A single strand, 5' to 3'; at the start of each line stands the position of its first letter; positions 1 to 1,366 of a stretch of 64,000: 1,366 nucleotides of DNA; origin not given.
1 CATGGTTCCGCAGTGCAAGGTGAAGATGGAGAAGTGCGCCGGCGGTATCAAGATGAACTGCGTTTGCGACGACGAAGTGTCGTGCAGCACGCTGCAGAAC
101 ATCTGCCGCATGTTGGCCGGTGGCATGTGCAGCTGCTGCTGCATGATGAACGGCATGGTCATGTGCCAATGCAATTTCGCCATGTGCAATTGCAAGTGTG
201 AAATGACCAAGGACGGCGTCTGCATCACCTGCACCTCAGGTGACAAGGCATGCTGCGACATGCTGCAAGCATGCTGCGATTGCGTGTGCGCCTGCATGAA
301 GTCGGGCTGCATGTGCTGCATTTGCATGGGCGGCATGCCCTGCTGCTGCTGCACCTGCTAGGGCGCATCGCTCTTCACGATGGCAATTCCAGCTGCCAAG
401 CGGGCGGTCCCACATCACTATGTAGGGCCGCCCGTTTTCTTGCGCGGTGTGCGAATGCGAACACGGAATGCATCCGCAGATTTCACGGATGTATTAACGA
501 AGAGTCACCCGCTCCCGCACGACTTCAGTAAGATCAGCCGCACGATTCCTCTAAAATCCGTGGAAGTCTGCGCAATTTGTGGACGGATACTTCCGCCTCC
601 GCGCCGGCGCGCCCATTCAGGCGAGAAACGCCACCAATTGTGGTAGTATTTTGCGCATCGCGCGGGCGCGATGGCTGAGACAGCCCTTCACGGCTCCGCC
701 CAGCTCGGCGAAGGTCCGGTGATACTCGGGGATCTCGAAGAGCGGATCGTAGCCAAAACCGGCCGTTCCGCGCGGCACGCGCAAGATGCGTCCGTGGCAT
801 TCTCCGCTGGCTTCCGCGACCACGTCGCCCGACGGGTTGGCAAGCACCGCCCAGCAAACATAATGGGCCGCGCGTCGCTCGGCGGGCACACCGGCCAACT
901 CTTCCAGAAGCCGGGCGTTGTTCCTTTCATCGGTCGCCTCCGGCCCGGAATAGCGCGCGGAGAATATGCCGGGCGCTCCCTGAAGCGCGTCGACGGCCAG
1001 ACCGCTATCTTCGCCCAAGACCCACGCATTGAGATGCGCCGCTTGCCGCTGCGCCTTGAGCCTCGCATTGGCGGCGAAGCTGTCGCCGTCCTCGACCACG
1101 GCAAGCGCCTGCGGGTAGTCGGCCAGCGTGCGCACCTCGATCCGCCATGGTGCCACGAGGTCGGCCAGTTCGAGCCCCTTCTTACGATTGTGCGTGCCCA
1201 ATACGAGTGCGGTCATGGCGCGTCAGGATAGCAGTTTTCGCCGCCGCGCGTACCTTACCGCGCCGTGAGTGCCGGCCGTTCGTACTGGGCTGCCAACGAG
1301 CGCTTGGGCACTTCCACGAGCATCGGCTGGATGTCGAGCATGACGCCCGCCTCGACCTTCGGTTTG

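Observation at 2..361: Small ORF with 33 Cys and 16 Met in 119 aa: candidate new metallothionein-like metal-storage protein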

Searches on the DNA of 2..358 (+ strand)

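Call 28: search_rna_families(sources=[L006, L007, L016, L017, L023, L001, L002], threshold=gathering)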
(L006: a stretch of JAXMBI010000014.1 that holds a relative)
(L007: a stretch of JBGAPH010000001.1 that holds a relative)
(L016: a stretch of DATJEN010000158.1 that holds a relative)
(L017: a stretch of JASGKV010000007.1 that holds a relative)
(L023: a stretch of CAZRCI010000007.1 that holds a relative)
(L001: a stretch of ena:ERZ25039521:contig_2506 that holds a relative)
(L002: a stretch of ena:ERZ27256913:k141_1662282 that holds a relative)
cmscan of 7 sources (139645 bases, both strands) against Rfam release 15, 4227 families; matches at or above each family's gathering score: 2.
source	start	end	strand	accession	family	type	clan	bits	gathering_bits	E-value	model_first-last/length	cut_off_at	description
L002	12946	13177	+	RF00174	Cobalamin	Cis-reg; riboswitch;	CL00101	94.7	31.5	5.9e-22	1-189/189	no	Cobalamin riboswitch aptamer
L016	12148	12220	+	RF00005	tRNA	Gene; tRNA;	CL00001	80.1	29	1.1e-15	1-71/71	no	tRNA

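Call 67: build_rna_model(alignment_id=A4, structure=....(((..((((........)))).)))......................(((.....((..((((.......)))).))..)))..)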
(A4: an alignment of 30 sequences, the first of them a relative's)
Model R1 built from alignment A4 (30 sequences, 88 columns); structure: as given.
model positions 75; base pairs 16; branch points 1; effective number of sequences 24.78; information 0.753 bits per position. Calibrated on 0.2 Mb of random sequence (short: E-values are rough).
structure used (alignment columns):
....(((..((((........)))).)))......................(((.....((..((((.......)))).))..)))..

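Call 68: search_with_rna_model(model_id=R1, sources=[window, L001, L002, L004, L005, L006, L007, L008, L009, L011, L012, L013, L014, L015, L016, L017, L018, L019, L020, L021, L022, L023, L024, L025, L026, L027, L028, L029, L030, L031, L032, L033, L034, L035, L036, L037, L038, L039, L040, L041, L042, L043, L044, L045, L046, L047, L048, L049, L050, L051, L052, L054, L055, L056, L057, L058, L059, L060, L061, L062, L063, L064, L065, L066, L067, L068, L069, L070, L071, L072, L073, L074, L075, L076, L077, L078, L079, L080, L081, L082, L083, L084], max_evalue=1)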
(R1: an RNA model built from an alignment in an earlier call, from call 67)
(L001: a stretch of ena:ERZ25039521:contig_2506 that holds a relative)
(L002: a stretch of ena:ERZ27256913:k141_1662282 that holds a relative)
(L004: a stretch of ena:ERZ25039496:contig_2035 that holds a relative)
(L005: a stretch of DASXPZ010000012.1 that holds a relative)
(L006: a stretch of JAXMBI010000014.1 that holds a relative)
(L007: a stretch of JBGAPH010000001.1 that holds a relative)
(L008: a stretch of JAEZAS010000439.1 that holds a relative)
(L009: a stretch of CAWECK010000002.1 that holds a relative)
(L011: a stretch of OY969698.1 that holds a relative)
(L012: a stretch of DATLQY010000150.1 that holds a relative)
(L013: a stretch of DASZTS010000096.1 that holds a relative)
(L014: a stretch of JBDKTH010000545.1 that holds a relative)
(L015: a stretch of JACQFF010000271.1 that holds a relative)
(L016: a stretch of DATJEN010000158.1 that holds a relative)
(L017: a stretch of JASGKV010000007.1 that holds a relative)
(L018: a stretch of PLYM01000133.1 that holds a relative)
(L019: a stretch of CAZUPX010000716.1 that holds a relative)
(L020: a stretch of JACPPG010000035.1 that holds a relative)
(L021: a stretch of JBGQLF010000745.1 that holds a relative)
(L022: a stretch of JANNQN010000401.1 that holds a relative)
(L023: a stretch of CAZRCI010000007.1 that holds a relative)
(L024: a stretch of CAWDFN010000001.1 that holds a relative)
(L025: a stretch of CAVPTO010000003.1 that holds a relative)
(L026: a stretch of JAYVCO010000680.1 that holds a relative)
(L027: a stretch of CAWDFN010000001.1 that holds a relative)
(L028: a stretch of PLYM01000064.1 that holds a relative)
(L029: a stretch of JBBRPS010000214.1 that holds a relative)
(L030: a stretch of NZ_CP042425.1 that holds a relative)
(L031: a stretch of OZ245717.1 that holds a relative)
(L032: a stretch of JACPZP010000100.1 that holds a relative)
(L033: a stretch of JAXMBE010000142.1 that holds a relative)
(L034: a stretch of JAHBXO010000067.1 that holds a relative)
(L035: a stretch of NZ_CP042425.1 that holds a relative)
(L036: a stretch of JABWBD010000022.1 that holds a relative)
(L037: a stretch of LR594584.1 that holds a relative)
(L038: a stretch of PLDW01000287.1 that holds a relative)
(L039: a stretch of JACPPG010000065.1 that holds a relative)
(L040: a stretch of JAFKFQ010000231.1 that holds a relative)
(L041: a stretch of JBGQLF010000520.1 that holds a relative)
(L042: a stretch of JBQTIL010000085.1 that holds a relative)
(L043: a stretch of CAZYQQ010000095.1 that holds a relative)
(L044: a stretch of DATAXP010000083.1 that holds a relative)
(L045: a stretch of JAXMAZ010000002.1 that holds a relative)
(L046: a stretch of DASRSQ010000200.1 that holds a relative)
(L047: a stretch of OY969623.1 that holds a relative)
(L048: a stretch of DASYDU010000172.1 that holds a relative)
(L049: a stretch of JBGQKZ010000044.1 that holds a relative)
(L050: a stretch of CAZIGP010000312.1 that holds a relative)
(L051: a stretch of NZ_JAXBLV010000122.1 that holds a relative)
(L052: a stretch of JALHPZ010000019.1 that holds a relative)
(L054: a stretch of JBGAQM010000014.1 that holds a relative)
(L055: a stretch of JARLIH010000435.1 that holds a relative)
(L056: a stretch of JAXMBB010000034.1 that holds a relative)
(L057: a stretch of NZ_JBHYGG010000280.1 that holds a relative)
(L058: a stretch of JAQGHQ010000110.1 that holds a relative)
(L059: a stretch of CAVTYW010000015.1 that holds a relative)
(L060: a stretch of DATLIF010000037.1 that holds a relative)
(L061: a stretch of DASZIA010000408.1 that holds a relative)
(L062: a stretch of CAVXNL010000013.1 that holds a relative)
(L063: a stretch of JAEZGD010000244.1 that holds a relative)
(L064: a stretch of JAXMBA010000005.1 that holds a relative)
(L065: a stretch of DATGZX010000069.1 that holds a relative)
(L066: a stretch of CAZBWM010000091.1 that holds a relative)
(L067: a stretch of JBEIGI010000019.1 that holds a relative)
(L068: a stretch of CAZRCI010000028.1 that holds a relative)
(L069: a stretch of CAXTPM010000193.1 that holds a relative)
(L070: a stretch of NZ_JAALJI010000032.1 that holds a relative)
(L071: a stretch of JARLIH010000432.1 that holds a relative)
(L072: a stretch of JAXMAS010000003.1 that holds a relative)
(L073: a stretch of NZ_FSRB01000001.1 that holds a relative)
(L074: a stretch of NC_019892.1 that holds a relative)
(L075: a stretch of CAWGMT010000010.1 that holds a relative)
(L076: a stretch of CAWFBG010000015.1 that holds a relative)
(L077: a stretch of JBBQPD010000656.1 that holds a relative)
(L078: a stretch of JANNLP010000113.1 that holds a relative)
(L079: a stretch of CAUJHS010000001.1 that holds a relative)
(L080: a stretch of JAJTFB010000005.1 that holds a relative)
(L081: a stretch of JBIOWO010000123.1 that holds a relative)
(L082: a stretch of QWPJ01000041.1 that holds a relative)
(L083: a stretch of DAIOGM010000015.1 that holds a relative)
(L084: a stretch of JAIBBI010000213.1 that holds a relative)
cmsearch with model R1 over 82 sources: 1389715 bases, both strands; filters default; matches with E-value up to 1: 50.
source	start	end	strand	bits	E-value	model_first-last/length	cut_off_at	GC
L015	5065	5140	+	68.8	6.4e-12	1-75/75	no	0.61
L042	9852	9924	+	68.3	8.1e-12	1-75/75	no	0.62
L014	4646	4714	+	66.9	1.6e-11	1-75/75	no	0.68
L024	9777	9851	+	65.9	2.6e-11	1-75/75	no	0.64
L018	9820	9891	+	65.5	3.1e-11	1-75/75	no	0.67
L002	9843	9914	+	65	4e-11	1-75/75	no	0.64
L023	9775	9851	+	63.9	6.8e-11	1-75/75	no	0.64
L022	9822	9899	+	60.9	3e-10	1-75/75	no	0.62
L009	9829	9901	+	59.1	7.4e-10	1-75/75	no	0.63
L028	9822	9900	+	58.2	1.1e-09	1-75/75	no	0.56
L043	3798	3875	+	57.6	1.5e-09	1-75/75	no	0.63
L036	9820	9891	+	56.7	2.4e-09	1-75/75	no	0.64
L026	2048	2126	+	55.7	3.9e-09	1-75/75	no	0.63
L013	9833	9910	+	54.7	6.4e-09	1-75/75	no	0.62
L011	9842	9916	+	54.5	6.8e-09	1-75/75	no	0.63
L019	3752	3829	+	53.3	1.3e-08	1-75/75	no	0.58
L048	5362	5434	+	53.2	1.3e-08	1-75/75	no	0.55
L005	2858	2932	+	52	2.4e-08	1-75/75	no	0.63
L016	9839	9916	+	51.9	2.5e-08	1-75/75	no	0.68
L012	727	801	+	51.7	2.7e-08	1-75/75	no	0.64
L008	5449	5526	+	51.5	3e-08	1-75/75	no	0.58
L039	4770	4844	-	50.4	5.2e-08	1-75/75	no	0.67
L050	511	585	+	50.3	5.4e-08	1-75/75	no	0.6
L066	6919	6992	+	49.2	9.6e-08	1-75/75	no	0.59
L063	143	222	+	49.1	9.8e-08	1-75/75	no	0.52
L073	3970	4046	+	49.1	1e-07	1-75/75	no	0.64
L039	2419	2492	+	48.9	1.1e-07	1-75/75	no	0.57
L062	7386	7463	+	48.6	1.2e-07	1-75/75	no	0.65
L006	9812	9890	+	48.5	1.3e-07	1-75/75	no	0.63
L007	9814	9892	+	47.7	1.9e-07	1-75/75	no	0.63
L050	4737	4810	-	47.6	2.1e-07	1-75/75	no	0.58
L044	9822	9893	+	47.2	2.5e-07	1-75/75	no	0.69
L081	6496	6569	+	46.2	4.1e-07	1-75/75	no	0.65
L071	14834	14911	-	44.8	7.9e-07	1-75/75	no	0.65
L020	3643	3715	+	43.9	1.2e-06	1-75/75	no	0.66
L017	9836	9911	+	42.4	2.7e-06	1-75/75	no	0.55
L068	9794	9878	+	36.7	4.4e-05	1-75/75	no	0.62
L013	10740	10812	+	35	9.9e-05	1-75/75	no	0.66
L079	9820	9893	+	30.8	0.00078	1-75/75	no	0.61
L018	6074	6137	-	30.4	0.00095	1-75/75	no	0.5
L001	9855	9932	+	28.1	0.003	1-75/75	no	0.62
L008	6619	6696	+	26.8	0.0055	1-75/75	no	0.56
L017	11176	11250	+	23.3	0.031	1-75/75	no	0.61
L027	9830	9902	+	22.8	0.04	1-75/75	no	0.59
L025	9808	9867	+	20.1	0.15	1-75/75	no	0.57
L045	11613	11681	-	18.6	0.32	1-75/75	no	0.7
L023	6059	6124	-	17.9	0.44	1-75/75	no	0.42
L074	9227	9305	+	17.2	0.63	1-75/75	no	0.63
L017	12878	12947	+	17.1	0.65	1-75/75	no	0.59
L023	10636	10699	+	16.3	0.97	1-75/75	no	0.59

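Call 70: search_rna_families(source=L015, start=4980, end=5260, threshold=evalue, max_evalue=10)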
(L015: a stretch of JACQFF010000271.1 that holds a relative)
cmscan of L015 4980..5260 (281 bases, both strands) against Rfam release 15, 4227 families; matches with E-value up to 10: 1.
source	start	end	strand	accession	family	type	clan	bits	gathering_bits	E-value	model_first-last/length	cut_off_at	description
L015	5249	5260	-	RF00390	TYMV_upPK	Cis-reg;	-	12.3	38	8.1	12-23/23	5'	turnip yellow mosaic virus upstream pseudo-knot (TYMV_upPK)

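Call 93: search_with_rna_model(model_id=R1, sources=[L091, L092, L093, L094, L095, L096, L097, L098, L099, L100, L101, L102, L103, L104, L105, L106, L107, L108, L109, L110, L111, L112, L113, L114, L115, L116, L117, L118, L119, L120, L121, L122, L123, L124, L125, L126, L127, L128, L129, L130, L131, L132, L133, L134, L135, L136, L137, L138, L139, L140, L141, L039, L050, L073, L062, L071, L013, L015, L042, L014, L024, L018, L002, L023, L022, L009, L028, L043, L036, L026, L011, L019, L048, L005, L016, L012, L008, L066, L063, L006, L044, L081, L020, L017, L068], max_evalue=0.001, make_alignment=true)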
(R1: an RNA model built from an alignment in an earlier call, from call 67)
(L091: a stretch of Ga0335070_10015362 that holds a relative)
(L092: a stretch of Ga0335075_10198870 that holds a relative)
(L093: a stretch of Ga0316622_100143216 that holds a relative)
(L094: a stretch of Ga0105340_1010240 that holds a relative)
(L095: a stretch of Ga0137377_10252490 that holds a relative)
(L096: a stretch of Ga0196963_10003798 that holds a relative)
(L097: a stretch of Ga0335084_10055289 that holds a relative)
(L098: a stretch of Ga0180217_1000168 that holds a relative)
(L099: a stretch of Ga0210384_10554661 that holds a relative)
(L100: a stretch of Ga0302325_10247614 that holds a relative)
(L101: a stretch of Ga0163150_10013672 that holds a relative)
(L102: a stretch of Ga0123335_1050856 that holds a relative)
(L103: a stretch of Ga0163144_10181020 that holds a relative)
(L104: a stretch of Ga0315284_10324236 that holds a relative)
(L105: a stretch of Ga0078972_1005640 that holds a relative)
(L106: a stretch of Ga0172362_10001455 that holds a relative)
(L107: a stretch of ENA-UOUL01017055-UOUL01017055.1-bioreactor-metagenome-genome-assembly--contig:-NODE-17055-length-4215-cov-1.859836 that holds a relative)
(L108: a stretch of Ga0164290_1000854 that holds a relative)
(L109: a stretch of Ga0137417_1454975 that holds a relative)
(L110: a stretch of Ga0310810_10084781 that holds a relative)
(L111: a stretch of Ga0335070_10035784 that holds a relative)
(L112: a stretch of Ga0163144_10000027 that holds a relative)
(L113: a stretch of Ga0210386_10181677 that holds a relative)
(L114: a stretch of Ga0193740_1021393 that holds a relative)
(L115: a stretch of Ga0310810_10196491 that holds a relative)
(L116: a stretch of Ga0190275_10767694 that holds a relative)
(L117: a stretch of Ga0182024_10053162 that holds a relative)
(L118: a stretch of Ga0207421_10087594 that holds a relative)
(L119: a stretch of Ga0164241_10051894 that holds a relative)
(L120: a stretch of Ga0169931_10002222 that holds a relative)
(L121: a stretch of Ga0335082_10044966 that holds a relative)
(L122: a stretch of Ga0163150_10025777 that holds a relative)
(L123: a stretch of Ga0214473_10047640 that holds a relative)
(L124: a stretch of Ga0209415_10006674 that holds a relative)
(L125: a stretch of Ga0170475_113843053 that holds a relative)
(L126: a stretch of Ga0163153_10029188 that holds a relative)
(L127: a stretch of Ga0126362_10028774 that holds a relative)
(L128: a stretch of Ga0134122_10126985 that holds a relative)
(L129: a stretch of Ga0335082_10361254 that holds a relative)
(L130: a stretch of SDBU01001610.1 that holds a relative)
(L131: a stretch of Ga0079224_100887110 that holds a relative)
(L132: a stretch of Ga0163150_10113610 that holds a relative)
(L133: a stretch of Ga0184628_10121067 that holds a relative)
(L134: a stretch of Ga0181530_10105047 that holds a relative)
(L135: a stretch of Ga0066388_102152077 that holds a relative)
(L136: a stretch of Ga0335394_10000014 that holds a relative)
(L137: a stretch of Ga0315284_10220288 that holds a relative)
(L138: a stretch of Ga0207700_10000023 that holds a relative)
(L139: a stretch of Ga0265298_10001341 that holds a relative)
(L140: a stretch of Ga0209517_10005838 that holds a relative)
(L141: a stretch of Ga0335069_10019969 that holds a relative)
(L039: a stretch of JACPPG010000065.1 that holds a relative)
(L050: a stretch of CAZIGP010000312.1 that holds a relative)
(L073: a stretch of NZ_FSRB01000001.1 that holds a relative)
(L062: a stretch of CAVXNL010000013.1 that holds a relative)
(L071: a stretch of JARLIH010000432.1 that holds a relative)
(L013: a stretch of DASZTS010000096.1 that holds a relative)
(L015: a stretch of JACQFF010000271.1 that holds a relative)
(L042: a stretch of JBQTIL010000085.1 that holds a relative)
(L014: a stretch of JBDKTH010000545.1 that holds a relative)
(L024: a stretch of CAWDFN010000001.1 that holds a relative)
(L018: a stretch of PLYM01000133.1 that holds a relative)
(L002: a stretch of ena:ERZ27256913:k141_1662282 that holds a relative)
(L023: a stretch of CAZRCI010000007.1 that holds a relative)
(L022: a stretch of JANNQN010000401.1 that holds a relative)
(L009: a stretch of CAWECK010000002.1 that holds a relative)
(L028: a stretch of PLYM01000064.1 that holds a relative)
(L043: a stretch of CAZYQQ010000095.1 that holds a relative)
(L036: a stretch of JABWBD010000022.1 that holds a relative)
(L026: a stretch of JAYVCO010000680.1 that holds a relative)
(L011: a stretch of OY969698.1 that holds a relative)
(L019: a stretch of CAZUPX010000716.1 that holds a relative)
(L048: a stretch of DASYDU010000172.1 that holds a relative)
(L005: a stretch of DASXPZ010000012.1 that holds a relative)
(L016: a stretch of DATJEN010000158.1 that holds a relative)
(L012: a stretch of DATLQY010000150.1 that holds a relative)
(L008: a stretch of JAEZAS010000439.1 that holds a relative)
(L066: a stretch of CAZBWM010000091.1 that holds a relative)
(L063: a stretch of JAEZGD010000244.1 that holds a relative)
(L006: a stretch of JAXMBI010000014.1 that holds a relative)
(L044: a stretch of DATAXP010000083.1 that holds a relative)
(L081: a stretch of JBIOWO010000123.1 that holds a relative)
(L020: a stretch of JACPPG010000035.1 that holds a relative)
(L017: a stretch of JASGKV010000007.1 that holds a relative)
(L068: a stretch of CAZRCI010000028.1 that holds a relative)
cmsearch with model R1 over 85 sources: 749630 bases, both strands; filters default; matches with E-value up to 0.001: 79.
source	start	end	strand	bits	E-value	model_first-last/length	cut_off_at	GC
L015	5065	5140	+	68.8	3.4e-12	1-75/75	no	0.61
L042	9852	9924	+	68.3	4.4e-12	1-75/75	no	0.62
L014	4646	4714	+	66.9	8.5e-12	1-75/75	no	0.68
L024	9777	9851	+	65.9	1.4e-11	1-75/75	no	0.64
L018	9820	9891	+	65.5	1.7e-11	1-75/75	no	0.67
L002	9843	9914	+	65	2.1e-11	1-75/75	no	0.64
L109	2139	2212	-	64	3.5e-11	1-75/75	no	0.62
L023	9775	9851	+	63.9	3.7e-11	1-75/75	no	0.64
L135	676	755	+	62.9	6.2e-11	1-75/75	no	0.61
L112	1201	1283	+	62.7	6.9e-11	1-75/75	no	0.58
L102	1972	2043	-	62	9.5e-11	1-75/75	no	0.68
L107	3275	3346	-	62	9.5e-11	1-75/75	no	0.68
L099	430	505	-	61.7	1.1e-10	1-75/75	no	0.62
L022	9822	9899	+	60.9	1.6e-10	1-75/75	no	0.62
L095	436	511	-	59.4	3.4e-10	1-75/75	no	0.63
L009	9829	9901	+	59.1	4e-10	1-75/75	no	0.63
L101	5192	5268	-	58.8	4.7e-10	1-75/75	no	0.65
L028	9822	9900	+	58.2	6e-10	1-75/75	no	0.56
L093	1676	1748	-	58.2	6e-10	1-75/75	no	0.73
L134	598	669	-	58.1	6.5e-10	1-75/75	no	0.61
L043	3798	3875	+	57.6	8e-10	1-75/75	no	0.63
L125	366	440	-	57.1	1e-09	1-75/75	no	0.61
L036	9820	9891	+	56.7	1.3e-09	1-75/75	no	0.64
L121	3362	3432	+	56.1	1.7e-09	1-75/75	no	0.68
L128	1143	1217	+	55.7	2.1e-09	1-75/75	no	0.63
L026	2048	2126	+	55.7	2.1e-09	1-75/75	no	0.63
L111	2749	2819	-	55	3e-09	1-75/75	no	0.7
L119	645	721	-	54.7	3.3e-09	1-75/75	no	0.64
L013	9833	9910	+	54.7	3.4e-09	1-75/75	no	0.62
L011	9842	9916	+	54.5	3.7e-09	1-75/75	no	0.63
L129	1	68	-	54.3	4.2e-09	1-73/75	3'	0.63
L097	1700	1769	+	53.9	5.1e-09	1-75/75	no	0.67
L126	59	134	+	53.5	6.2e-09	1-75/75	no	0.64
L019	3752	3829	+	53.3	6.8e-09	1-75/75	no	0.58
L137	627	711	-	53.2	7e-09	1-75/75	no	0.61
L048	5362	5434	+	53.2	7.2e-09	1-75/75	no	0.55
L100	1846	1920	-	52.4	1e-08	1-75/75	no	0.59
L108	6605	6676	+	52.4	1e-08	1-75/75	no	0.58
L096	6993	7064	-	52.2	1.1e-08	1-75/75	no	0.61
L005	2858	2932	+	52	1.3e-08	1-75/75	no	0.63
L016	9839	9916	+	51.9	1.4e-08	1-75/75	no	0.68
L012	727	801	+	51.7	1.5e-08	1-75/75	no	0.64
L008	5449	5526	+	51.5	1.6e-08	1-75/75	no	0.58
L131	166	238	+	51.4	1.8e-08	1-75/75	no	0.62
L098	2094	2168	-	51.3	1.8e-08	1-75/75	no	0.63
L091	2173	2242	+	50.7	2.4e-08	1-75/75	no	0.7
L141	2150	2219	-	50.7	2.4e-08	1-75/75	no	0.7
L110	1679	1753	+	50.5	2.7e-08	1-75/75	no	0.61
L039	4770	4844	-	50.4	2.8e-08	1-75/75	no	0.67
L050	511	585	+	50.3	2.9e-08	1-75/75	no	0.6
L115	1260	1339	+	49.7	3.9e-08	1-75/75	no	0.64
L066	6919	6992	+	49.2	5.2e-08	1-75/75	no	0.59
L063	143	222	+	49.1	5.3e-08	1-75/75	no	0.52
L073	3970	4046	+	49.1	5.4e-08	1-75/75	no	0.64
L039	2419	2492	+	48.9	5.9e-08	1-75/75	no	0.57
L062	7386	7463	+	48.6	6.7e-08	1-75/75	no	0.65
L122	682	759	-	48.5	7.1e-08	1-75/75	no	0.62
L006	9812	9890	+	48.5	7.2e-08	1-75/75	no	0.63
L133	112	186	-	48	9.3e-08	1-75/75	no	0.64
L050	4737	4810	-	47.6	1.1e-07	1-75/75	no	0.58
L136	2501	2577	+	47.3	1.3e-07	1-75/75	no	0.69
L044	9822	9893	+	47.2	1.4e-07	1-75/75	no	0.69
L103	84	162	+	46.5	2e-07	1-75/75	no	0.59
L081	6496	6569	+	46.2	2.2e-07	1-75/75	no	0.65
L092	2217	2295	-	46.2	2.2e-07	1-75/75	no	0.67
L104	1855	1930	+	46.1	2.4e-07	1-75/75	no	0.63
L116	938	1013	-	44.9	4.2e-07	1-75/75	no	0.61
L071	14834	14911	-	44.8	4.3e-07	1-75/75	no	0.65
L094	2932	3003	-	44.5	5.1e-07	1-75/75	no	0.56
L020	3643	3715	+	43.9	6.7e-07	1-75/75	no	0.66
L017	9836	9911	+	42.4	1.4e-06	1-75/75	no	0.55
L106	22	101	+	40.5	3.6e-06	1-75/75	no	0.6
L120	9431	9510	-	40.5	3.6e-06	1-75/75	no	0.6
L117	5653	5729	+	40.1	4.3e-06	1-75/75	no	0.65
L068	9794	9878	+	36.7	2.4e-05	1-75/75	no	0.62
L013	10740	10812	+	35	5.3e-05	1-75/75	no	0.66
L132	1153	1230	-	32.1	0.00023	1-75/75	no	0.68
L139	1743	1820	+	30.5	0.00049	1-75/75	no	0.62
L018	6074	6137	-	30.4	0.00051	1-75/75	no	0.5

Alignment A7: 79 matches aligned to the model, 112 columns, each read 5' to 3' on its own strand. Consensus structure (alignment columns), stored with it:
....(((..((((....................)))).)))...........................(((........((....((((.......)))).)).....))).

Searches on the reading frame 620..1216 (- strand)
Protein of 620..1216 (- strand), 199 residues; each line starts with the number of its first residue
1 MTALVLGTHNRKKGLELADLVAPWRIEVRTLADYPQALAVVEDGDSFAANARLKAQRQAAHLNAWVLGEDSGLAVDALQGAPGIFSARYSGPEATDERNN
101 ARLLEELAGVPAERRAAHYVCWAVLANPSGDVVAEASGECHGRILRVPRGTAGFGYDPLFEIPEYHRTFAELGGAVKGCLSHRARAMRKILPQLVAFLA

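Call 51: search_protein_families(library=ncbifam, proteins=[window:620-1216:-], max_evalue=0.00001)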
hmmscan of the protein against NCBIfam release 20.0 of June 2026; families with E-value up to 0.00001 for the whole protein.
window:620-1216:- (199 aa): 8 families
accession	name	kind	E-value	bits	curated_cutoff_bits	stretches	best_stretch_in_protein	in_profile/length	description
NF011397.0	PRK14822.1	equivalog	5.3e-63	212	234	1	1-194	1-193/201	XTP/dITP diphosphatase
NF002698.0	PRK02491.1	equivalog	3e-45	154.7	301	1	4-191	130-317/328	nucleoside-triphosphate diphosphatase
TIGR00042.1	TIGR00042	equivalog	5.2e-42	143.3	145.35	1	4-193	2-182/184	RdgB/HAM1 family non-canonical purine NTP pyrophosphatase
NF011399.0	PRK14824.1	subfamily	1.1e-38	132.7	267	1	4-195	5-201/206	putative deoxyribonucleotide triphosphate pyrophosphatase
NF011398.0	PRK14823.1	equivalog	6.3e-36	124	272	1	4-192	3-186/191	non-canonical purine NTP diphosphatase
NF011401.0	PRK14826.1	equivalog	2.1e-30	105.8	268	1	2-195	9-217/226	putative deoxyribonucleotide triphosphate pyrophosphatase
NF011396.0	PRK14821.1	equivalog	2.1e-21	76.3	203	1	4-191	3-177/185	XTP/dITP diphosphatase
NF011400.0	PRK14825.1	equivalog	1.1e-13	51.4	246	1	2-197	2-197/199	putative deoxyribonucleotide triphosphate pyrophosphatase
